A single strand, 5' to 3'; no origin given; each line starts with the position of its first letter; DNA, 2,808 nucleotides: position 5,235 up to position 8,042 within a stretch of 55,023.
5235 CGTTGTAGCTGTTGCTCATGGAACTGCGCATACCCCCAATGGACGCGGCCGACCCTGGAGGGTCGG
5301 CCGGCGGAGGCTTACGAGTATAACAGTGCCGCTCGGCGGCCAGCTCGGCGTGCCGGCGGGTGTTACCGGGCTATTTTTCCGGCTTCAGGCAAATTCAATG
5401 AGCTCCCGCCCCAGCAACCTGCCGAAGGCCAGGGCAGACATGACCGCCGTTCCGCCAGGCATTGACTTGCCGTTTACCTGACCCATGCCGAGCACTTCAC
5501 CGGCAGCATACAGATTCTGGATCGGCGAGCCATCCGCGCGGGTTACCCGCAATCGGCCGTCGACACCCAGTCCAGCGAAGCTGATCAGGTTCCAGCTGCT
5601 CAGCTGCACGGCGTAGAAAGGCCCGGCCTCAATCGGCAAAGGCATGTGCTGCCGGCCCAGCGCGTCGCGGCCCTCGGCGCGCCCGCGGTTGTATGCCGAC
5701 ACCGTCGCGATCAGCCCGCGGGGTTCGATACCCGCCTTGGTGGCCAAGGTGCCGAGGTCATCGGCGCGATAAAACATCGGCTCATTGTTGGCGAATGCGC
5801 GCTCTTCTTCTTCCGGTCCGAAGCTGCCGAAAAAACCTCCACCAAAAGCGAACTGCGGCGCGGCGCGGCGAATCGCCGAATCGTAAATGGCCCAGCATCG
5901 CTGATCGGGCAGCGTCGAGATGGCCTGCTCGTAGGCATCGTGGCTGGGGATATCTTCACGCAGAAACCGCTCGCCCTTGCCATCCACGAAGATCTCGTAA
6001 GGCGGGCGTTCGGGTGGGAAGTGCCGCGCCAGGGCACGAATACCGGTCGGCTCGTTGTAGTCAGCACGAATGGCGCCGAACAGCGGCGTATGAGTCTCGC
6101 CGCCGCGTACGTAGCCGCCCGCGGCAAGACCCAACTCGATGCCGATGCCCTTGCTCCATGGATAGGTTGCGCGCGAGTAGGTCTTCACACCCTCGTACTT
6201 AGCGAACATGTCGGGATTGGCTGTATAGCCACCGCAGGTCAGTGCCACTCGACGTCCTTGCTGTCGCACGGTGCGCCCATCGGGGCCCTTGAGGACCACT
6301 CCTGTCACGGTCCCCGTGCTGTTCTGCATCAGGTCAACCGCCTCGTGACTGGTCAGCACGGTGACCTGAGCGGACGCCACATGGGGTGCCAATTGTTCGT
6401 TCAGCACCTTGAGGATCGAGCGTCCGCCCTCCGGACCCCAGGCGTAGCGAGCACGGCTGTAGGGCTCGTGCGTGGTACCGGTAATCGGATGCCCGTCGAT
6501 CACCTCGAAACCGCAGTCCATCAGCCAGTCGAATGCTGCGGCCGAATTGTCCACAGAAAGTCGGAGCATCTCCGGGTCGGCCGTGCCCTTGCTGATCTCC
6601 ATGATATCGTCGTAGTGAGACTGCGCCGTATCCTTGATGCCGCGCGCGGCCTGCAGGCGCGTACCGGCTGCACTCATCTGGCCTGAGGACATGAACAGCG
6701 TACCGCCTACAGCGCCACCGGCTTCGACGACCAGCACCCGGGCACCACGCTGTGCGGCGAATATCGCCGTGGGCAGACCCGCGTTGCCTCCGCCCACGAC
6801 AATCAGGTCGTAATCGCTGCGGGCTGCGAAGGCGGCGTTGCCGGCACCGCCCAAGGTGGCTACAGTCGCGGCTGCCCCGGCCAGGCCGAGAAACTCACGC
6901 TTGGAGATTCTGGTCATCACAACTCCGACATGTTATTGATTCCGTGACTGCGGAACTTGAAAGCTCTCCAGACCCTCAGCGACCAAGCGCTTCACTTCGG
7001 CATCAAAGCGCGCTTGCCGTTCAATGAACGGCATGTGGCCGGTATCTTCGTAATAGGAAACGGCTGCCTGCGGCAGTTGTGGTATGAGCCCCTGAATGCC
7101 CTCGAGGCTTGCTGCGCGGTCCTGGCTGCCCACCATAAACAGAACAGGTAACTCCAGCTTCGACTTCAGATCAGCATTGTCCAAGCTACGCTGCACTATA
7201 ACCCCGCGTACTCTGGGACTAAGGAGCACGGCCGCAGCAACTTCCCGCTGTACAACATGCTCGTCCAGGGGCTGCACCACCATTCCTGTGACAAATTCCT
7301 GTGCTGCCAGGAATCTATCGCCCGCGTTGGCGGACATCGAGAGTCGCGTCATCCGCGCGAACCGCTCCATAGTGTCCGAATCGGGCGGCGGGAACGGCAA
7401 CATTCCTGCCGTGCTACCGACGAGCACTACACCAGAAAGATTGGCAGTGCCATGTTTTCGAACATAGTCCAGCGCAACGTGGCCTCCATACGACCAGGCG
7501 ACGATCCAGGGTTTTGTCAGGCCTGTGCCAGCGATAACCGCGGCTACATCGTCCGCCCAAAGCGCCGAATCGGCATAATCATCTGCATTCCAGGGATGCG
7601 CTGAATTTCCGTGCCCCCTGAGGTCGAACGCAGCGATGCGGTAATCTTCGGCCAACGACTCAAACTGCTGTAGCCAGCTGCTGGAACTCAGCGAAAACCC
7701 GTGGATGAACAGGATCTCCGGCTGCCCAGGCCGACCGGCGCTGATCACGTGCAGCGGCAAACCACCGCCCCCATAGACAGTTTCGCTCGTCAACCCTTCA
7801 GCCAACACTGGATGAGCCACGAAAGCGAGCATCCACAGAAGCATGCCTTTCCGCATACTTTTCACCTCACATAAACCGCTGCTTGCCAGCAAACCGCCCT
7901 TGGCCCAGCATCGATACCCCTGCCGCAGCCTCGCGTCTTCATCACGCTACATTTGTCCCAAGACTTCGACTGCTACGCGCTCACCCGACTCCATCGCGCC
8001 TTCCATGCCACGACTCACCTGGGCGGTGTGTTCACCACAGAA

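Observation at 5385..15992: Nine-gene minus-strand string in which every product carries an export signal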

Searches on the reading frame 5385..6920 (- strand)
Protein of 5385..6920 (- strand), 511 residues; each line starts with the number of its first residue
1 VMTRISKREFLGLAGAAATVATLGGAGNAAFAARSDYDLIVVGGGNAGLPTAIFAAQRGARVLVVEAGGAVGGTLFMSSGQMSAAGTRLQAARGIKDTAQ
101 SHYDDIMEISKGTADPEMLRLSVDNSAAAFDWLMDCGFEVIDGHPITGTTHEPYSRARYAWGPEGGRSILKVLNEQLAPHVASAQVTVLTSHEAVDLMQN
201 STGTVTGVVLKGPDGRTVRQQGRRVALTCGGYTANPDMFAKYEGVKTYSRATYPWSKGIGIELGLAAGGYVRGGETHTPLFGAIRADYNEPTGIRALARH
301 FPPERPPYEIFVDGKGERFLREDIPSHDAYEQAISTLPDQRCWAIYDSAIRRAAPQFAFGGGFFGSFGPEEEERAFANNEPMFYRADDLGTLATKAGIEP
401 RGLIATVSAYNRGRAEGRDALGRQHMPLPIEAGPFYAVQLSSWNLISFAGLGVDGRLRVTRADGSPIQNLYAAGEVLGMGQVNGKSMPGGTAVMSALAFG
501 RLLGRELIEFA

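Call 4: search_protein_families(library=pfam, proteins=[window:5385-6920:-], max_evalue=0.01)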
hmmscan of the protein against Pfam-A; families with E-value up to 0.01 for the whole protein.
window:5385-6920:- (511 aa): 11 families
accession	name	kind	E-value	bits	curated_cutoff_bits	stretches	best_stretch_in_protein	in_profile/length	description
PF00890.30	FAD_binding_2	-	1.2e-52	179.9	20.4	1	38-482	1-406/414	FAD binding domain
PF01266.30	DAO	-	8.5e-11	42.4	27.9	1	38-257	1-236/353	FAD dependent oxidoreductase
PF12831.13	FAD_oxidored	-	2.7e-10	40.6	27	1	38-215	1-131/416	FAD dependent oxidoreductase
PF07992.20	Pyr_redox_2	-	1.9e-07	31.3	26.1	1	37-98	1-58/291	Pyridine nucleotide-disulphide oxidoreductase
PF03486.20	HI0933_like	-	4.6e-06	26.7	50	1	38-79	2-43/244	HI0933-like protein Rossmann domain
PF13450.12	NAD_binding_8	-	5.3e-05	23.8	21.9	1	41-75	1-35/68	NAD(P)-binding Rossmann-like domain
PF00070.33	Pyr_redox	-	0.00091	20.1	22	0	39-70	2-33/82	Pyridine nucleotide-disulphide oxidoreductase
PF01946.23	Thi4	-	0.0012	18.6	26.2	1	36-77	17-59/235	Thi4 family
PF01134.28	GIDA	-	0.0022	17.6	22.1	1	38-66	1-30/391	Glucose inhibited division protein A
PF13738.12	Pyr_redox_3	-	0.0047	16.6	30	0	40-72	1-33/305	Pyridine nucleotide-disulphide oxidoreductase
PF01494.25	FAD_binding_3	-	0.0098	15.6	22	0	37-67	2-32/349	FAD binding domain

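Call 31: search_solved_structures(query=window:5385-6920:-, max_evalue=0.00001)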
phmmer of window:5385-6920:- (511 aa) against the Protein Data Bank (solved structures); distinct sequences matched with E-value up to 0.00001: 30.
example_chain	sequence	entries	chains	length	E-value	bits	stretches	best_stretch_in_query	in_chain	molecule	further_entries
1d4c_A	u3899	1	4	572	2.4e-40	141.8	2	32-354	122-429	FLAVOCYTOCHROME C FUMARATE REDUCTASE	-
1d4d_A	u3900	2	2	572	1.4e-39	139.3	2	32-354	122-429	FLAVOCYTOCHROME C FUMARATE REDUCTASE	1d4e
1jrz_A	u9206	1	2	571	2.3e-35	125.4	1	30-510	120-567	FLAVOCYTOCHROME C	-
1ksu_A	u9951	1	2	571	2.4e-35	125.3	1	30-510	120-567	flavocytochrome c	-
1m64_A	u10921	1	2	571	2.6e-35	125.2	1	30-510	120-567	flavocytochrome c3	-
1kss_A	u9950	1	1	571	3.2e-35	125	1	30-510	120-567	flavocytochrome c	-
1qjd_A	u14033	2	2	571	4e-35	124.6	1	30-510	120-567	FLAVOCYTOCHROME C3 | Fumarate reductase flavoprotein subunit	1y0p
1p2e_A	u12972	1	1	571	4e-35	124.6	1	30-510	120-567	flavocytochrome c3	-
1p2h_A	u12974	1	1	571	4e-35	124.6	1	30-510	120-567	flavocytochrome c3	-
1jry_A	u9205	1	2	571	4e-35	124.6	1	30-510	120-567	FLAVOCYTOCHROME C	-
1e39_A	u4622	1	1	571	4.1e-35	124.6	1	30-510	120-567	FUMARATE REDUCTASE FLAVOPROTEIN SUBUNIT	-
2b7r_A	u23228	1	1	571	4.2e-35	124.5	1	30-510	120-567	Fumarate reductase flavoprotein subunit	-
1lj1_A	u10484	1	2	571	5.5e-35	124.2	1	30-510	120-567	flavocytochrome c3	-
1q9i_A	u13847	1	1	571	6e-35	124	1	30-510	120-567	flavocytochrome c3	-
1jrx_A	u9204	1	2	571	6.2e-35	124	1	30-510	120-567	FLAVOCYTOCHROME C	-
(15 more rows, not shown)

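Call 50: search_protein_families(library=ncbifam, proteins=[window:5385-6917:-], max_evalue=0.01)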
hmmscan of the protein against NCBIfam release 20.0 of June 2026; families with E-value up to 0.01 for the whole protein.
window:5385-6917:- (510 aa): 93 families (the best 25 are shown)
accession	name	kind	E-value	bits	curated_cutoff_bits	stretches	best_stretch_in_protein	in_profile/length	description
NF005064.0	PRK06481.1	equivalog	4.4e-51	174.1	542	1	33-509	59-502/506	flavocytochrome c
TIGR01813.1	flavo_cyto_c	subfamily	2e-50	171.8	285.45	1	37-503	1-443/444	flavocytochrome c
NF006130.0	PRK08274.1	equivalog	2.6e-47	161.7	369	1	34-505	4-457/467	FAD-dependent tricarballylate dehydrogenase TcuA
NF053717.1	VnlPnlRedVprA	equivalog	2.8e-45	155.1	600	1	32-491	3-464/481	vinyl phenol reductase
NF005511.0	PRK07121.1-4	equivalog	3.8e-39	134.6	466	2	222-474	269-509/553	FAD-binding protein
NF005510.0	PRK07121.1-3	subfamily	5.2e-39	134.3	481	3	35-152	22-141/492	FAD-binding protein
NF004789.0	PRK06134.1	subfamily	4.2e-35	121.4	747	2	177-503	224-564/581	FAD-dependent oxidoreductase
NF053677.1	Desat2ChcC2Cyan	equivalog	2.2e-33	115.4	900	2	180-508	213-553/558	4-oxocyclohex-2-ene-1-carboxylate 5-dehydrogenase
NF009477.0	PRK12843.1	equivalog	1.4e-32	112.9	758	2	179-498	230-560/578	FAD-dependent oxidoreductase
NF009478.0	PRK12844.1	equivalog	2.1e-32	112.1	789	3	173-418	213-444/559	3-ketosteroid-delta-1-dehydrogenase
NF009476.0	PRK12839.1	equivalog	2.3e-31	108.6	940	2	176-507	220-565/572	FAD-dependent oxidoreductase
NF005508.0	PRK07121.1-1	equivalog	4.5e-28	98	537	3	34-138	19-123/497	FAD-binding protein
NF005882.1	PRK07843.1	equivalog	7.1e-28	97.3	788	2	173-501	205-542/547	3-oxosteroid 1-dehydrogenase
NF053676.1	4oxCHCAChcC1Cy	equivalog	5.5e-25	87.8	1000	2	183-504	200-524/528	4-oxocyclohexanecarboxylate 2-dehydrogenase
NF009473.0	PRK12835.1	subfamily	8.5e-25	87.2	837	2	181-501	224-561/585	FAD-binding protein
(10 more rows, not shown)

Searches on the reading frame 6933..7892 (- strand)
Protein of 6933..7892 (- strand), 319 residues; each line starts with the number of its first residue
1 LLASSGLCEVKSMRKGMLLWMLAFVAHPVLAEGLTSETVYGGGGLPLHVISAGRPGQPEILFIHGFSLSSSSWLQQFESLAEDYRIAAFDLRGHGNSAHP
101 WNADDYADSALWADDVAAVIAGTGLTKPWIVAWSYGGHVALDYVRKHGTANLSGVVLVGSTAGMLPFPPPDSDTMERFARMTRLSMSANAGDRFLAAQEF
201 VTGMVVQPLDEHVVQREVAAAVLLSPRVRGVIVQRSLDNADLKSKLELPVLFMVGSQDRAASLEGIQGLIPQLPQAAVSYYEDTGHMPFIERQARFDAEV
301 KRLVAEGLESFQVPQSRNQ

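Call 4: search_protein_families(library=pfam, proteins=[window:6933-7892:-], max_evalue=0.01)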
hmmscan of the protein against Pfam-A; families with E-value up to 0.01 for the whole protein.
window:6933-7892:- (319 aa): 3 families
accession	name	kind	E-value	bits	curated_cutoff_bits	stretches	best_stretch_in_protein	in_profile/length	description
PF00561.26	Abhydrolase_1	-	2.5e-25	90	25.8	1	60-292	3-244/245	alpha/beta hydrolase fold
PF12697.13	Abhydrolase_6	-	1.2e-24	88.7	26.3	1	60-296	1-214/217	Alpha/beta hydrolase family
PF12146.15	Hydrolase_4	-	9.7e-14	51.7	27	1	60-292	7-238/239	Serine aminopeptidase, S33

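Call 50: search_protein_families(library=ncbifam, proteins=[window:6933-7856:-], max_evalue=0.01)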
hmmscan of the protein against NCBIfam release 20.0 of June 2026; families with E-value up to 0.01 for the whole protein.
window:6933-7856:- (307 aa): 30 families (the best 25 are shown)
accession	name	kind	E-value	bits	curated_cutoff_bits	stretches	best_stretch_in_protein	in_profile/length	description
NF050089.1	i_nPHAscl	equivalog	1.7e-21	76.5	300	1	44-149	17-118/288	intracellular short-chain-length polyhydroxyalkanoate depolymerase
NF011457.0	PRK14875.1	equivalog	5.1e-21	75.1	307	1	36-291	123-368/372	acetoin dehydrogenase dihydrolipoyllysine-residue acetyltransferase subunit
TIGR03695.1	menH_SHCHC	equivalog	7.3e-19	68.2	208.55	1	45-152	2-108/252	2-succinyl-6-hydroxy-2,4-cyclohexadiene-1-carboxylate synthase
NF051488.1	bifunc_PcaDC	exception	4e-17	62.4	390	1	39-293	6-251/375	bifunctional 3-oxoadipate enol-lactonase/4-carboxymuconolactone decarboxylase PcaDC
TIGR02427.1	protocat_pcaD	equivalog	3e-16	59.6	255.85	1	39-289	7-247/251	3-oxoadipate enol-lactonase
NF004514.1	PRK05855.1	equivalog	4.6e-16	58.5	455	1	28-134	5-111/578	SDR family oxidoreductase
TIGR01738.1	bioH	equivalog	8.2e-15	55.1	206.95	1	44-290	3-243/245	pimeloyl-ACP methyl ester esterase BioH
NF051487.1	bifunc_PcaCD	exception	1.5e-14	53.9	430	1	45-293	172-412/413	bifunctional 4-carboxymuconolactone decarboxylase/3-oxoadipate enol-lactonase PcaCD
TIGR01250.1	pro_imino_pep_2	subfamily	3.3e-14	53.1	167.65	2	41-149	21-130/288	proline iminopeptidase-family hydrolase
TIGR03056.1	bchO_mg_che_rel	equivalog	3.3e-13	49.3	172.55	1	31-277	14-262/278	alpha/beta fold hydrolase BchO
NF045632.1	hydroxlase_HsaD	equivalog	1.5e-12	47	400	1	31-288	21-284/290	4,5:9,10-diseco-3-hydroxy-5,9,17-trioxoandrosta-1(10),2-diene-4-oate hydrolase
NF008340.0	PRK11126.1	equivalog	1.6e-12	47.2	261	1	41-152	10-116/255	2-succinyl-6-hydroxy-2,4-cyclohexadiene-1-carboxylate synthase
TIGR03611.1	RutD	equivalog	7.9e-11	41.8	238.5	1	43-286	11-249/258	pyrimidine utilization protein D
NF045945.1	ProImpepLactob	equivalog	1.7e-10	40.9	400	1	43-148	25-131/293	proline iminopeptidase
NF002938.0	PRK03592.1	equivalog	6.3e-09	35.6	241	1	36-185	23-162/298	haloalkane dehalogenase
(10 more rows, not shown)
